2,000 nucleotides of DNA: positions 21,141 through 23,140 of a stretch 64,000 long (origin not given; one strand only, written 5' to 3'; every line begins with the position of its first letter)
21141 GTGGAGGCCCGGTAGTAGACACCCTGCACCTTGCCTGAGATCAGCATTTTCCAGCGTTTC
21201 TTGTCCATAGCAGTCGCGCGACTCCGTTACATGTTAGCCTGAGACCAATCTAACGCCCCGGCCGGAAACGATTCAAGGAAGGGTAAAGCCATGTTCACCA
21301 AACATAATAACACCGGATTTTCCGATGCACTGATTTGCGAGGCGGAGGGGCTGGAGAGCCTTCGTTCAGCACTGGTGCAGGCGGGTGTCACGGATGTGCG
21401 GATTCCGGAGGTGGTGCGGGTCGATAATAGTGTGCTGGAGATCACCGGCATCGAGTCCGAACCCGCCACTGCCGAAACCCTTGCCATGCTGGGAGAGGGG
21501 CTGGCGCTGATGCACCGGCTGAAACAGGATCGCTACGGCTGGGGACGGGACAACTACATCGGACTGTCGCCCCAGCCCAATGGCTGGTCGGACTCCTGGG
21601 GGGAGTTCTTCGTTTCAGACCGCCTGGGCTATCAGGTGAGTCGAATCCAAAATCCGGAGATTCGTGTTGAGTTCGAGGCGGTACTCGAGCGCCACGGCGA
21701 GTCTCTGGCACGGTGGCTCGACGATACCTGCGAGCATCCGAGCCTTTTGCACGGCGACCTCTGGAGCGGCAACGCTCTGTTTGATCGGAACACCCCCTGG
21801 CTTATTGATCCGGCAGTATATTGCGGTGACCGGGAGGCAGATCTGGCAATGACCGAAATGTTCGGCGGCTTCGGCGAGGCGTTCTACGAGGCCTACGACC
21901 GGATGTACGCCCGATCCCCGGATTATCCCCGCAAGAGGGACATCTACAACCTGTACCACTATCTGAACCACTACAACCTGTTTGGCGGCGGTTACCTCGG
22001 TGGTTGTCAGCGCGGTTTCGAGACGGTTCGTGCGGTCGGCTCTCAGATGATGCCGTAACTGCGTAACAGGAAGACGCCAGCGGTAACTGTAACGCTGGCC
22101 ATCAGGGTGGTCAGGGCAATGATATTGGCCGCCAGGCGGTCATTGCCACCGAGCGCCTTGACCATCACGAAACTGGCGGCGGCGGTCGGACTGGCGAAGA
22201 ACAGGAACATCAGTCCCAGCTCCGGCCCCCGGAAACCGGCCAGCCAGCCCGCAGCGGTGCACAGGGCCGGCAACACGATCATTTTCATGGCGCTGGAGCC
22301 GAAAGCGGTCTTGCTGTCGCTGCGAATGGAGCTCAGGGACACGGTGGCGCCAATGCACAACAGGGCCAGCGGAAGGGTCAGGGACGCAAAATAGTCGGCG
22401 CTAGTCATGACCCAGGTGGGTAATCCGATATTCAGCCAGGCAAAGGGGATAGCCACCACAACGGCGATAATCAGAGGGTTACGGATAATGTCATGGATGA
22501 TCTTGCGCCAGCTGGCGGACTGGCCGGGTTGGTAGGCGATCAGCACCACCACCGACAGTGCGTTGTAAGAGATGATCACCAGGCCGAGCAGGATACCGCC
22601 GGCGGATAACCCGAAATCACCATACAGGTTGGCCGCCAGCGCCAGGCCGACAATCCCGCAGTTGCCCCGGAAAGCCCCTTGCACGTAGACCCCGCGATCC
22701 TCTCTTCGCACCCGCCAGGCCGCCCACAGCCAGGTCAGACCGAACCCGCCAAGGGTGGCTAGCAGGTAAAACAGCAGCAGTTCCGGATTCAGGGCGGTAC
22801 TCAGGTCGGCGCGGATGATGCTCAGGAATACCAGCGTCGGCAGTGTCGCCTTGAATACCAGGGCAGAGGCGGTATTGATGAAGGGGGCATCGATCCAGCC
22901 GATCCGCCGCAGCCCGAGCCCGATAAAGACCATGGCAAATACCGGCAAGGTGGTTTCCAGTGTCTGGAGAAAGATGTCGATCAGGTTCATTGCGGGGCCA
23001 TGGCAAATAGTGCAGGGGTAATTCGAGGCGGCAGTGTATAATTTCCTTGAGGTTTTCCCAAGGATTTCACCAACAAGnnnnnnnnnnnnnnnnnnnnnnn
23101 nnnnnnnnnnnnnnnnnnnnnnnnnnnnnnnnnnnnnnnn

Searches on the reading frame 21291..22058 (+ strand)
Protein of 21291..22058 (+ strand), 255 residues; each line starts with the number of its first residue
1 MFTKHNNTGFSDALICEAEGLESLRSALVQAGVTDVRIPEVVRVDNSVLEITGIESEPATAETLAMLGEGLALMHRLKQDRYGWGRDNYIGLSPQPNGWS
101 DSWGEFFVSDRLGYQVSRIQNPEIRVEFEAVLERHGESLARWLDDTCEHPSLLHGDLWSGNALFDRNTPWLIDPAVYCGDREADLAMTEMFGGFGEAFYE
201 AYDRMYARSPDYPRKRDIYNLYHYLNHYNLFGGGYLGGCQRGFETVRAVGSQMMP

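Call 52: search_protein_families(library=pfam, proteins=[window:21291-22058:+], max_evalue=0.001)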
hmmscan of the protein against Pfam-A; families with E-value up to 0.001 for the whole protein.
window:21291-22058:+ (255 aa): 2 families
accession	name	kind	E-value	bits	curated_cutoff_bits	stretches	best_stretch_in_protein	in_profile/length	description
PF03881.20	Fructosamin_kin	-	1.1e-64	218.9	22.4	1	2-242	44-281/288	Fructosamine kinase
PF01636.29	APH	-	4.1e-12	46.8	23.2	1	55-216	88-237/239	Phosphotransferase enzyme family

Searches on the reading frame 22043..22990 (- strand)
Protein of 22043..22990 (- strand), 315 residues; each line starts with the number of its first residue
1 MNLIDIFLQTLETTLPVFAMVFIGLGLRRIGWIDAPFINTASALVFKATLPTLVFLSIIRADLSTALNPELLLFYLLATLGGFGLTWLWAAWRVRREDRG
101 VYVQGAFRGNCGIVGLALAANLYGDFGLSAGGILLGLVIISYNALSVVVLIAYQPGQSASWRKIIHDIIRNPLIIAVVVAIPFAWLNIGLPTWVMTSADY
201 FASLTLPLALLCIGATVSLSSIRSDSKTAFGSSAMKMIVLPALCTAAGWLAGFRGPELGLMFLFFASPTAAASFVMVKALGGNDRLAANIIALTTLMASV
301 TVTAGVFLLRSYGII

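Call 52: search_protein_families(library=pfam, proteins=[window:22043-22990:-], max_evalue=0.001)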
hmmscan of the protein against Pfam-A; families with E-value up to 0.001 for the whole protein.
window:22043-22990:- (315 aa): 1 family
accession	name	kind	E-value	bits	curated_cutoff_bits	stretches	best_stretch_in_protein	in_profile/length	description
PF03547.23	Mem_trans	-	7.1e-22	77.9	25.7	1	11-303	3-340/343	Membrane transport protein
